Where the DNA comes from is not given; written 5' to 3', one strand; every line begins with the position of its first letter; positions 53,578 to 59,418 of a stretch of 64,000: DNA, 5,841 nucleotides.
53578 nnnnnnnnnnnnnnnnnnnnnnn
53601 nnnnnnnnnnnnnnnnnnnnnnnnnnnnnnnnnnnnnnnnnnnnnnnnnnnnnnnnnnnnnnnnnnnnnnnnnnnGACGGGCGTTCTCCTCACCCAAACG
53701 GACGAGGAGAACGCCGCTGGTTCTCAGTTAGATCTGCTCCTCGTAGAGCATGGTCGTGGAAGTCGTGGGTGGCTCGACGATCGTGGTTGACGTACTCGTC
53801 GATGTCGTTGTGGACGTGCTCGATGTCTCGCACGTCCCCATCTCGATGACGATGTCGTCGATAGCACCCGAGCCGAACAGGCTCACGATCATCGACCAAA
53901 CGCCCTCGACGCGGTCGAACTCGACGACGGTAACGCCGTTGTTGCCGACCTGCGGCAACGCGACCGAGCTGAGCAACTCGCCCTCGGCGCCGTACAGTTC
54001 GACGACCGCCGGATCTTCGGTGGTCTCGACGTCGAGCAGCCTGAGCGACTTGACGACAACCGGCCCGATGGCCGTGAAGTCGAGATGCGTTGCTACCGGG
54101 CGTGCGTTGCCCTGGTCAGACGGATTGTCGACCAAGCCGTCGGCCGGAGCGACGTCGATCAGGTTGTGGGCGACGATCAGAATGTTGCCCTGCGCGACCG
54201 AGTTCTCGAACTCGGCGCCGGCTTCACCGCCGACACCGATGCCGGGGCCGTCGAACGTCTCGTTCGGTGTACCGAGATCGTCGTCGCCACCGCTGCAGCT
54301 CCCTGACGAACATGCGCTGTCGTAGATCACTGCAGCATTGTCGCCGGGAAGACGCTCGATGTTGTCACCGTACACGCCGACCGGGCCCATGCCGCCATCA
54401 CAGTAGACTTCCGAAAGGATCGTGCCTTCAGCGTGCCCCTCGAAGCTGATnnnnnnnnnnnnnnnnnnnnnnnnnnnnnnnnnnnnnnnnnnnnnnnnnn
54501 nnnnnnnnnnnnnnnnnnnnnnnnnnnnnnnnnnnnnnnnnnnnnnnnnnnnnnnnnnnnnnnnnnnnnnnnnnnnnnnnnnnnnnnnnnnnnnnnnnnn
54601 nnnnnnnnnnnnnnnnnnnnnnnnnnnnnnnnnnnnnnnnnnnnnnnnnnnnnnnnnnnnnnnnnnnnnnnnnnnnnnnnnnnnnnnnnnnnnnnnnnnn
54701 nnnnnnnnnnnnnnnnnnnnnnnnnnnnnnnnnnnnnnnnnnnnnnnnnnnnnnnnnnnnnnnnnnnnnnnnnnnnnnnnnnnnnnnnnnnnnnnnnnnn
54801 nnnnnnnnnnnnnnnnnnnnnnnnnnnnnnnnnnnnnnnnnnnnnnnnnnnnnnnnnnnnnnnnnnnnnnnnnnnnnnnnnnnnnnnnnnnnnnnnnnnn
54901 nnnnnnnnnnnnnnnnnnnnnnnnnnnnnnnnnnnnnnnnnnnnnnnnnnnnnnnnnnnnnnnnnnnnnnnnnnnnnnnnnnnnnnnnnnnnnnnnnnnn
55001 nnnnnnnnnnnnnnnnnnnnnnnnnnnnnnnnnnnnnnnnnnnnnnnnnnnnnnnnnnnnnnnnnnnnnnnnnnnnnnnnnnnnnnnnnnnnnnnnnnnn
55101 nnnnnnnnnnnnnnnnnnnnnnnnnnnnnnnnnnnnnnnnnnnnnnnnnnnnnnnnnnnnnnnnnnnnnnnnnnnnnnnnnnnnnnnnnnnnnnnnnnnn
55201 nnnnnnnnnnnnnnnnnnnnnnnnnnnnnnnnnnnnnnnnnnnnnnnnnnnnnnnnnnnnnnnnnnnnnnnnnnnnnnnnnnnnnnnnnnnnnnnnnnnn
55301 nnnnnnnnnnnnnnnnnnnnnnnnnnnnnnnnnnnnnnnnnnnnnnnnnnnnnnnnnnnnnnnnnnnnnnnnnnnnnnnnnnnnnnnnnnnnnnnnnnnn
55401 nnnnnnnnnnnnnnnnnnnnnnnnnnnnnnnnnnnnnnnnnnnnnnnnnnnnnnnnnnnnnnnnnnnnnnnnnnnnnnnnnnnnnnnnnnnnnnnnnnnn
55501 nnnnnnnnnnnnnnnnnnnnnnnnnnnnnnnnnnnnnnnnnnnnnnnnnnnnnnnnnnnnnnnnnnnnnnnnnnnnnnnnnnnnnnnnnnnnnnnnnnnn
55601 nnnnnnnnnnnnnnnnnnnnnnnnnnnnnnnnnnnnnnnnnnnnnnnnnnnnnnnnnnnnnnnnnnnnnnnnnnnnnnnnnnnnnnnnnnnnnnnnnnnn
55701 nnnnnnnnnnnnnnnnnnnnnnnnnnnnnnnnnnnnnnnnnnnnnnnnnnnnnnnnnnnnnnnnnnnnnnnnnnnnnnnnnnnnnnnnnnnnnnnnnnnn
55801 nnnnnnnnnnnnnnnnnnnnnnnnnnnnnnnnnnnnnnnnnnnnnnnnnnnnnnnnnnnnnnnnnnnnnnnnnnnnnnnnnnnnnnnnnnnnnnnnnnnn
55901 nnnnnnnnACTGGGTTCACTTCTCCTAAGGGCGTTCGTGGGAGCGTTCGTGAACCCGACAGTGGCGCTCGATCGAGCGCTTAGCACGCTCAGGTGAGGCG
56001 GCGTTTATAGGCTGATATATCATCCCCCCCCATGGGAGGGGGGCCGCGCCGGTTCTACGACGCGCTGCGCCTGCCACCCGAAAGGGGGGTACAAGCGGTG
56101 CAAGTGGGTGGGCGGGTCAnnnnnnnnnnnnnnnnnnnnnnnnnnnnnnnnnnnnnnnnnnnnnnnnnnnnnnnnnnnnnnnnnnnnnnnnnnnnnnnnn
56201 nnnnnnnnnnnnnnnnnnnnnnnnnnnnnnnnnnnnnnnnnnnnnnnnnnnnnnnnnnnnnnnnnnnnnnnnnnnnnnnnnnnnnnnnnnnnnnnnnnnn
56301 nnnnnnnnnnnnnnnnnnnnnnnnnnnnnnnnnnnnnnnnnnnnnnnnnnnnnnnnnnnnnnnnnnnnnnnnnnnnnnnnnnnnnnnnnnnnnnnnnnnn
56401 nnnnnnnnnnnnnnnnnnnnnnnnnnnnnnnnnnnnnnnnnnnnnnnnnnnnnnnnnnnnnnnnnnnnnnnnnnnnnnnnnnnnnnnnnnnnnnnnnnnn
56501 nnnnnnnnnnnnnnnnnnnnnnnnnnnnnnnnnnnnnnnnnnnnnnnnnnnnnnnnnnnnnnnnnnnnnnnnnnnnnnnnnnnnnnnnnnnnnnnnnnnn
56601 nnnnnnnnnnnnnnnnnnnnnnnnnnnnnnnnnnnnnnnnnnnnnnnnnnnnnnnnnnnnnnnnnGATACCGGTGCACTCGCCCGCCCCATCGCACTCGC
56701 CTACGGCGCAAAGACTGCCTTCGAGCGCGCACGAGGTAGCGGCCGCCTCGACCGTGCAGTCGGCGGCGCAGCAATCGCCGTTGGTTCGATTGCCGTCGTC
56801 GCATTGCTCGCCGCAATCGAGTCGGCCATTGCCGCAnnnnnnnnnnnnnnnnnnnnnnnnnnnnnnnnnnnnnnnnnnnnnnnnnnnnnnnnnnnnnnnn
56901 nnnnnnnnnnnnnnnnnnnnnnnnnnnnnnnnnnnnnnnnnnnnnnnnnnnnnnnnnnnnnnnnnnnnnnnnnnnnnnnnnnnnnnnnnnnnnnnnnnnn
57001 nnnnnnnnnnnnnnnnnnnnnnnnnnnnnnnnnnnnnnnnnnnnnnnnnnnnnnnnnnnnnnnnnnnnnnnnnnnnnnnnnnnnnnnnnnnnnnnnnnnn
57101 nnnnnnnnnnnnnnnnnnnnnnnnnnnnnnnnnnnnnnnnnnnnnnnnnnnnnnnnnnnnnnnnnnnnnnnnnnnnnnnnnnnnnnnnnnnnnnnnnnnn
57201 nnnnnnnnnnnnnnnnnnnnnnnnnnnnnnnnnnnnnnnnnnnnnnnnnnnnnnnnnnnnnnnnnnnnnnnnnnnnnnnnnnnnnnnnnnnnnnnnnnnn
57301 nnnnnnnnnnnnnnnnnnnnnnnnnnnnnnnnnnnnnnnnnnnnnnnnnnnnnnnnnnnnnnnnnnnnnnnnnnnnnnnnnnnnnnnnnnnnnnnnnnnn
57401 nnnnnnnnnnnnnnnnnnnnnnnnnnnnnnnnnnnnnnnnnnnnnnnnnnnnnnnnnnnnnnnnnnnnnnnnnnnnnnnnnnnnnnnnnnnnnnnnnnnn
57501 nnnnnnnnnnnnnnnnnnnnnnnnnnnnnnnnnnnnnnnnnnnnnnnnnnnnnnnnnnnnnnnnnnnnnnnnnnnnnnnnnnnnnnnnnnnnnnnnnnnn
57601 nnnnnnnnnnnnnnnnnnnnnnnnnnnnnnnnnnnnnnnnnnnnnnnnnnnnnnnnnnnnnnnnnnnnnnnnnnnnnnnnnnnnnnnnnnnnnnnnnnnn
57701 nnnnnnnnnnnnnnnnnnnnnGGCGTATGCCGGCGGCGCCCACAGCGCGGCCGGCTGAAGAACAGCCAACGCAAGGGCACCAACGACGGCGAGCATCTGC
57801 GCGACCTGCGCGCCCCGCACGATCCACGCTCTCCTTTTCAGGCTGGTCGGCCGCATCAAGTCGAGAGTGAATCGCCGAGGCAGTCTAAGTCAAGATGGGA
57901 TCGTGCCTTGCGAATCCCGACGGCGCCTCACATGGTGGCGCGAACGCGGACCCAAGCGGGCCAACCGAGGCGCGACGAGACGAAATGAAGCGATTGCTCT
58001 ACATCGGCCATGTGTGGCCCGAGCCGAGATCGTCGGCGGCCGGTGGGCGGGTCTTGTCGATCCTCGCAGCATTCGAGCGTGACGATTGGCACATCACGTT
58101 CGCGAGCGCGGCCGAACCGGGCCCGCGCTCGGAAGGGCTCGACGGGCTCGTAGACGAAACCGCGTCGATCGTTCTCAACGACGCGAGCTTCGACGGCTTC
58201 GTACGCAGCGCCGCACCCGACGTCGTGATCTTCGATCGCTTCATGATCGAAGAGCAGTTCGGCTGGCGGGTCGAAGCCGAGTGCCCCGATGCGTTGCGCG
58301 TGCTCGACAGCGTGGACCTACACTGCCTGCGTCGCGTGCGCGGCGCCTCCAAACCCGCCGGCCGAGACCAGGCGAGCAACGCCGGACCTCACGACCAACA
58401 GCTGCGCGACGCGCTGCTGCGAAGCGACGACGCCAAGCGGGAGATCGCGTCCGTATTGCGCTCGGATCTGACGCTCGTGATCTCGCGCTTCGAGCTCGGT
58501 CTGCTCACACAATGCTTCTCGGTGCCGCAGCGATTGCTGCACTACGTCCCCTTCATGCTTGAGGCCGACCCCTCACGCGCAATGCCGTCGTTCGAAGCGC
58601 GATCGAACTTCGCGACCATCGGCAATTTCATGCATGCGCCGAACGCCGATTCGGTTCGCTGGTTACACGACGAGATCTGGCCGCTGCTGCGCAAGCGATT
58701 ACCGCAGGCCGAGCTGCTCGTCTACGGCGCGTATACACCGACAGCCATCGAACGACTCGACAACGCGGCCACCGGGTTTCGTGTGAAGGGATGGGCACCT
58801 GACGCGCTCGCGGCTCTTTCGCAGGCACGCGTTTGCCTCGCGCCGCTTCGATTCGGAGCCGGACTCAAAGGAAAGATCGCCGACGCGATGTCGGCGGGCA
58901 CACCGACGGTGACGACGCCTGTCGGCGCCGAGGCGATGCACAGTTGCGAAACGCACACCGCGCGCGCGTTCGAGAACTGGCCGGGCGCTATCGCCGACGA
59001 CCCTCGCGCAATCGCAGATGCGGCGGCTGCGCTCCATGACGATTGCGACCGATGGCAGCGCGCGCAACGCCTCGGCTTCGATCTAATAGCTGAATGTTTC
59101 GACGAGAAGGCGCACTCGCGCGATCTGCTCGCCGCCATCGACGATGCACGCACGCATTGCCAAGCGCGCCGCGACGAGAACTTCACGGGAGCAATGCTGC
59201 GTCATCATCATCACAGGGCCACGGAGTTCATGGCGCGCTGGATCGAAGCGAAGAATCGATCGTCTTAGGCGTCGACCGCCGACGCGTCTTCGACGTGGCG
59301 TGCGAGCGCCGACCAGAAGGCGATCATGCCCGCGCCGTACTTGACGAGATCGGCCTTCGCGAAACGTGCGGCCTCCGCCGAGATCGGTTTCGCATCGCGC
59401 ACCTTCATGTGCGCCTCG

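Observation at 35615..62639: Mix-and-match module network among seven secreted proteins, a candidate extracellular matrix or assembly system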

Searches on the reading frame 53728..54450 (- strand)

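Call 44: search_protein_families(library=pfam, max_evalue=5, proteins=[window:53728-54450:-])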
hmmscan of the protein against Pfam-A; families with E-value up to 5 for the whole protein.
window:53728-54450:- (240 aa): 1 family
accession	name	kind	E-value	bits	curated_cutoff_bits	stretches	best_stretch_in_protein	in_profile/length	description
PF13313.11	DUF4082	-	0.017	15.5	28.4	1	115-179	11-75/143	Domain of unknown function (DUF4082)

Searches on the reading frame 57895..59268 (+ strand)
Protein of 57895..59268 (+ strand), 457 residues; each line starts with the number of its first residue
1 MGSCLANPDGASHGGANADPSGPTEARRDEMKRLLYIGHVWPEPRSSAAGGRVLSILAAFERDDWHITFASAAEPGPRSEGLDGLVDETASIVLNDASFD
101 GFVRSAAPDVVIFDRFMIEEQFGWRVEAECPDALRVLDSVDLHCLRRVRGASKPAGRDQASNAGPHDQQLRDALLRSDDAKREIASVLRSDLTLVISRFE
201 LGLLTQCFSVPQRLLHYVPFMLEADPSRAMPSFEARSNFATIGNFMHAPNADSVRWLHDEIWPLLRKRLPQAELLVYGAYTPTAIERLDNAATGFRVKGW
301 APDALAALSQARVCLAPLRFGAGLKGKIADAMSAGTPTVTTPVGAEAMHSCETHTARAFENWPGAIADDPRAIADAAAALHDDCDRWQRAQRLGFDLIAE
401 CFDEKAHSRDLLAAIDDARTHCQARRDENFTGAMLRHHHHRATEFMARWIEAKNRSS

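Call 5: search_protein_families(library=pfam, max_evalue=0.01, proteins=[window:57895-59268:+])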
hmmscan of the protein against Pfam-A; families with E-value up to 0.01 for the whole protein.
window:57895-59268:+ (457 aa): 1 family
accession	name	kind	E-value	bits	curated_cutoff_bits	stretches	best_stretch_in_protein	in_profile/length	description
PF13692.12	Glyco_trans_1_4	-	8.1e-20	72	27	1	239-383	4-142/142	Glycosyl transferases group 1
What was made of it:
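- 57985..59268 (+): GT-B glycosyltransferase (Glyco_trans_1_4), divergent from F. Call 5.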
